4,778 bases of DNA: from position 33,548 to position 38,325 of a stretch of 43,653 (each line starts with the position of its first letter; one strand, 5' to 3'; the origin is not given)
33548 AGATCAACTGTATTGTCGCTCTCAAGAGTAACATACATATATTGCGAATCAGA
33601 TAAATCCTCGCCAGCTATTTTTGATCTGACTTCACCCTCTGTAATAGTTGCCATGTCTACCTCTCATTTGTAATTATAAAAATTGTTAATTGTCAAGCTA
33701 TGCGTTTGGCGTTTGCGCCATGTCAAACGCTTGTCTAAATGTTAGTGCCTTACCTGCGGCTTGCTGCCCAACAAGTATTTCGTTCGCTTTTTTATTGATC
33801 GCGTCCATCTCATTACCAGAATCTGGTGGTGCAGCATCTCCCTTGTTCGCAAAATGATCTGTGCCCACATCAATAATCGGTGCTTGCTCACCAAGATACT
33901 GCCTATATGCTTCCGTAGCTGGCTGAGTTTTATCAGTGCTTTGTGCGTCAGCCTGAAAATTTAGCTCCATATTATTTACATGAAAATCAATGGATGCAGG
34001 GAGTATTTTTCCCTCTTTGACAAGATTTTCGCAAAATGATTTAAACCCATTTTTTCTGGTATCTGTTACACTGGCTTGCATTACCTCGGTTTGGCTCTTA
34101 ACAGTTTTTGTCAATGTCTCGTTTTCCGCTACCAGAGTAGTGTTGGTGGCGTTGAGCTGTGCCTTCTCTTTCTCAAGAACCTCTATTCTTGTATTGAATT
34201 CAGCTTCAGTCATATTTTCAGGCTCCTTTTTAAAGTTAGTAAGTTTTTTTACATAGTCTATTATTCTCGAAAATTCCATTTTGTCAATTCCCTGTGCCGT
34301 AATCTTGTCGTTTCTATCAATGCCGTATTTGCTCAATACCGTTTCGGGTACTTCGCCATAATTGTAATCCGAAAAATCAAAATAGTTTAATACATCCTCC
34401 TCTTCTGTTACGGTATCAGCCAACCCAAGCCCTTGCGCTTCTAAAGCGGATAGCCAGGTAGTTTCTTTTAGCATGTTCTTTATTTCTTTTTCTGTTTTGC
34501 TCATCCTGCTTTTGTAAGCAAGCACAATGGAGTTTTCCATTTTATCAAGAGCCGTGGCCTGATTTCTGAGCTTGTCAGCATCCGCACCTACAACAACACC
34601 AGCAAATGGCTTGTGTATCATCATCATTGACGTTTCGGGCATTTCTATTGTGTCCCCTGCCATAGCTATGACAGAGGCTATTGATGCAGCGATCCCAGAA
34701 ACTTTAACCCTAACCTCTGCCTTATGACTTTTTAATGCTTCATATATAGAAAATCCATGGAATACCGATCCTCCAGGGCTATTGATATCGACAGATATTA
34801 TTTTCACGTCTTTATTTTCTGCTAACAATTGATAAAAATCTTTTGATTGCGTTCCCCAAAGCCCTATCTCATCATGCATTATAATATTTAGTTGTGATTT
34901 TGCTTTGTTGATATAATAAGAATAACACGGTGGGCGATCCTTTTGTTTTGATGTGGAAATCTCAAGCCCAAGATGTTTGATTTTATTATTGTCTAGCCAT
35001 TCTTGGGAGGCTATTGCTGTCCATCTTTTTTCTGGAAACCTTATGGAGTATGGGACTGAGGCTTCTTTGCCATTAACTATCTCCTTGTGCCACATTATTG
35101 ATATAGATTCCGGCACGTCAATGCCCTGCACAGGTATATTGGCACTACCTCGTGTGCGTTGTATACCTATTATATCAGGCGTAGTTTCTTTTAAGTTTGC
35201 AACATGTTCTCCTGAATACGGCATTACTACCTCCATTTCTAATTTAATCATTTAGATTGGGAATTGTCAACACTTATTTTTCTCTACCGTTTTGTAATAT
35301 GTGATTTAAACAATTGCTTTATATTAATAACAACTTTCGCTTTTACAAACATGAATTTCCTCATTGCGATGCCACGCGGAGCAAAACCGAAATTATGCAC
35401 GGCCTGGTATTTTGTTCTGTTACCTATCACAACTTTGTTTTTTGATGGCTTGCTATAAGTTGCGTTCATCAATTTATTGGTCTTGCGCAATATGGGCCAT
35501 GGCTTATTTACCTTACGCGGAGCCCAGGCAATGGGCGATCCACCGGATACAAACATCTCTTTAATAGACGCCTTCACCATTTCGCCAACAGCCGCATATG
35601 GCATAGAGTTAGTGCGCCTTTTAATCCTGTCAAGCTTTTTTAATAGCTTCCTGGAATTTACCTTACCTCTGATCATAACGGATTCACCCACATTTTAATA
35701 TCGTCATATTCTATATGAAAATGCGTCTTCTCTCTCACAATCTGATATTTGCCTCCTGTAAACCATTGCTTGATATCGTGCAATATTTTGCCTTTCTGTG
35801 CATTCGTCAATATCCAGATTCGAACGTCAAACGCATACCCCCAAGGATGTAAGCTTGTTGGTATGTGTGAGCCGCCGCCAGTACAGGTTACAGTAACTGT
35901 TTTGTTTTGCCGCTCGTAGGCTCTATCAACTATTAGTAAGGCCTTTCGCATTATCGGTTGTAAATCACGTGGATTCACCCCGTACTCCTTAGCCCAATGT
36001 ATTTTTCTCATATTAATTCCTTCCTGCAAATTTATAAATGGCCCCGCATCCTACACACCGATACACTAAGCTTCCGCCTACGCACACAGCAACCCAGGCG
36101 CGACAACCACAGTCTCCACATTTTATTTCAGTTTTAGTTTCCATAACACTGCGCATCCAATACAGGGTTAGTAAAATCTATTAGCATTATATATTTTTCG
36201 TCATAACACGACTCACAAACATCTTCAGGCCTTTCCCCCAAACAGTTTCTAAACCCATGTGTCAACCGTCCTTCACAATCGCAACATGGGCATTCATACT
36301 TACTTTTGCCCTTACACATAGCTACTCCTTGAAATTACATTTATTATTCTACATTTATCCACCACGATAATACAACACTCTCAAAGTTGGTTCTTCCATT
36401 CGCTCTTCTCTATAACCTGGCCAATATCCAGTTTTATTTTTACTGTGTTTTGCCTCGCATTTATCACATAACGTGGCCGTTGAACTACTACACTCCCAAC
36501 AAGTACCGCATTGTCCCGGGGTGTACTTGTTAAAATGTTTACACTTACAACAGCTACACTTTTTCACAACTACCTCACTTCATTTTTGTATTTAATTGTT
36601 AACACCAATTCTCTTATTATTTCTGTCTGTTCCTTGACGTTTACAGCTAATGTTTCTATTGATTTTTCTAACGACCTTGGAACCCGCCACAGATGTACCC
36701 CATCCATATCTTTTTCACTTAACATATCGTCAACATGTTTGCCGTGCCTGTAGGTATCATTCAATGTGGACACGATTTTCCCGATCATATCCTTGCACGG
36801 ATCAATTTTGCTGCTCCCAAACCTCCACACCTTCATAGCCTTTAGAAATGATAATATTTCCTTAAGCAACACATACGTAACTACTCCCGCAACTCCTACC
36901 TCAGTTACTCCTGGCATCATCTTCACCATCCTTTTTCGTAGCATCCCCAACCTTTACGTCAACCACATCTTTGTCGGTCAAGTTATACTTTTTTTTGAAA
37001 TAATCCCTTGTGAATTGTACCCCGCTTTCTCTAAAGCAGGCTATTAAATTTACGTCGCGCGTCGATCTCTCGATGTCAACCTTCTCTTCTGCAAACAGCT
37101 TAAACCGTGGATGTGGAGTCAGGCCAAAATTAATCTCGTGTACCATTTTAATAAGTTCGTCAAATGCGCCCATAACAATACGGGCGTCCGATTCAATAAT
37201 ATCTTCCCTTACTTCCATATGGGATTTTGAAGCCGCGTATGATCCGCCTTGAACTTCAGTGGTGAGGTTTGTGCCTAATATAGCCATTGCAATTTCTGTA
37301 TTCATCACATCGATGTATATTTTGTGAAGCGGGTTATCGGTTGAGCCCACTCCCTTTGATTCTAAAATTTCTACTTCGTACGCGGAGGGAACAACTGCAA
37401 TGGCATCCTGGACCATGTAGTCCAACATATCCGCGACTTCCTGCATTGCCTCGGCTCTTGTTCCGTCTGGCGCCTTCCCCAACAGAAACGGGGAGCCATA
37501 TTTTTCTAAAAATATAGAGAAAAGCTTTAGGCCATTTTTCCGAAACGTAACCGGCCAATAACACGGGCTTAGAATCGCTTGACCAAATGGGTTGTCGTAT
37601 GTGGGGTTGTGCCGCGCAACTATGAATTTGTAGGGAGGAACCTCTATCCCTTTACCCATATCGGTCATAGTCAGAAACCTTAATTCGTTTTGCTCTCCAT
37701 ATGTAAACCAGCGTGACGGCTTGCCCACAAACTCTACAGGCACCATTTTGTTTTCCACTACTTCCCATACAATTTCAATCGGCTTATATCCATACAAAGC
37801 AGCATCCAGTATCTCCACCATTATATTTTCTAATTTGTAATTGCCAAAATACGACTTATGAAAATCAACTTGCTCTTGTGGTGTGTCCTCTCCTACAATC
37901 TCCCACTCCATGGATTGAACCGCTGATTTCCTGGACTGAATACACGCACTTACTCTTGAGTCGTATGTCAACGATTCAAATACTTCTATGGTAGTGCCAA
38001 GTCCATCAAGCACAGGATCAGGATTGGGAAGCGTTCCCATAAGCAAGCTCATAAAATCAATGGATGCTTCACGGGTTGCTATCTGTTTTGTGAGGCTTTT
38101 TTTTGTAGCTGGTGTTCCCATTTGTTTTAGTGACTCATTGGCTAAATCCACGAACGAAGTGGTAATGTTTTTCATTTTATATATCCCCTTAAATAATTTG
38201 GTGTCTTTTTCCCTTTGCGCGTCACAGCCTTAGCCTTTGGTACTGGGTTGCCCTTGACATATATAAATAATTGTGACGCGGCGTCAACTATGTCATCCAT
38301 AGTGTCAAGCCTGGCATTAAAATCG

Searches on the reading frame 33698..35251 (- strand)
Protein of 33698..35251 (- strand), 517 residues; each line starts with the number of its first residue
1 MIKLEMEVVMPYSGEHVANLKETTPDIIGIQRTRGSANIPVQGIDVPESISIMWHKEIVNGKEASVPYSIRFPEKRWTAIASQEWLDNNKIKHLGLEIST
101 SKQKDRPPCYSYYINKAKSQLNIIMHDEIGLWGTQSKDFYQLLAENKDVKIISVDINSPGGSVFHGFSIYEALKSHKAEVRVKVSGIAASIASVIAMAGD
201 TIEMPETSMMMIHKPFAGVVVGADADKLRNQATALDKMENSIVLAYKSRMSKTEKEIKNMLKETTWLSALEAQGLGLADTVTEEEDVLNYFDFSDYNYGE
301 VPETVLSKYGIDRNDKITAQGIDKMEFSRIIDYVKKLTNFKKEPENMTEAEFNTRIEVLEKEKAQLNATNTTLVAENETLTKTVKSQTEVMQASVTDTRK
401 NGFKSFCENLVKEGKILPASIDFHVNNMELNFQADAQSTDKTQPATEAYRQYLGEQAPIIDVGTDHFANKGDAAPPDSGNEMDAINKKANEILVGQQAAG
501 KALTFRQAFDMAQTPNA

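Call 44: search_protein_families(library=phrogs, proteins=[window:33698-35251:-], max_evalue=0.00001)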
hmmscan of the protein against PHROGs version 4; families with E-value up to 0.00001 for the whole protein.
window:33698-35251:- (517 aa): 13 families
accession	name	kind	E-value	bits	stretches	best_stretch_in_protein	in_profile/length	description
phrog_133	-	head and packaging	1.1e-63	217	1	115-411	14-266/668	head maturation protease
phrog_94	-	head and packaging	1.2e-61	211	1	129-423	96-385/622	head maturation protease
phrog_3348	-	unknown function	1.9e-59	202.9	1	117-411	34-326/386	-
phrog_2976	-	head and packaging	1.3e-54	187.4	1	115-454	12-368/394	head maturation protease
phrog_1684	-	head and packaging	1.2e-36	127.6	1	133-314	57-237/284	head maturation protease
phrog_53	-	head and packaging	1.7e-29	104.5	1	141-421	109-378/583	head maturation protease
phrog_13984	-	unknown function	8e-22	78.7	1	118-212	29-123/123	-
phrog_1827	-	other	1.8e-17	64.4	1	137-270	40-171/202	ATP-dependent protease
phrog_976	-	head and packaging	2.2e-10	41.4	1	274-489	156-373/415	head maturation protease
phrog_23753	-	head and packaging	1.5e-08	35.6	1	152-281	44-171/298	head maturation protease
phrog_33547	-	unknown function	1.4e-07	31.9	1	148-279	28-156/357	-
phrog_20705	-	head and packaging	1.9e-07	30.8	1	150-283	211-347/690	virion structural protein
phrog_11747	-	unknown function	3.8e-07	30.6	0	134-209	47-123/290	-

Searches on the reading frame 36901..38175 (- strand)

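Call 44: search_protein_families(library=phrogs, proteins=[window:36901-38175:-], max_evalue=0.00001)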
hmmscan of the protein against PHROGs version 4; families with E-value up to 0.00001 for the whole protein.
window:36901-38175:- (424 aa): 5 families
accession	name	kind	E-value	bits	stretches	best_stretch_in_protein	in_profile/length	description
phrog_113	-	head and packaging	1.3e-94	319.5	1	8-416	13-428/1272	portal protein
phrog_10231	-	unknown function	3.2e-17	63.8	1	262-420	2-158/256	-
phrog_31661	-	unknown function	2.6e-14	54.7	1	24-93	18-86/113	-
phrog_35074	-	unknown function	1.6e-08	34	1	65-344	48-310/890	-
phrog_25139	-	unknown function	3.9e-07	31.2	1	180-276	2-98/108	-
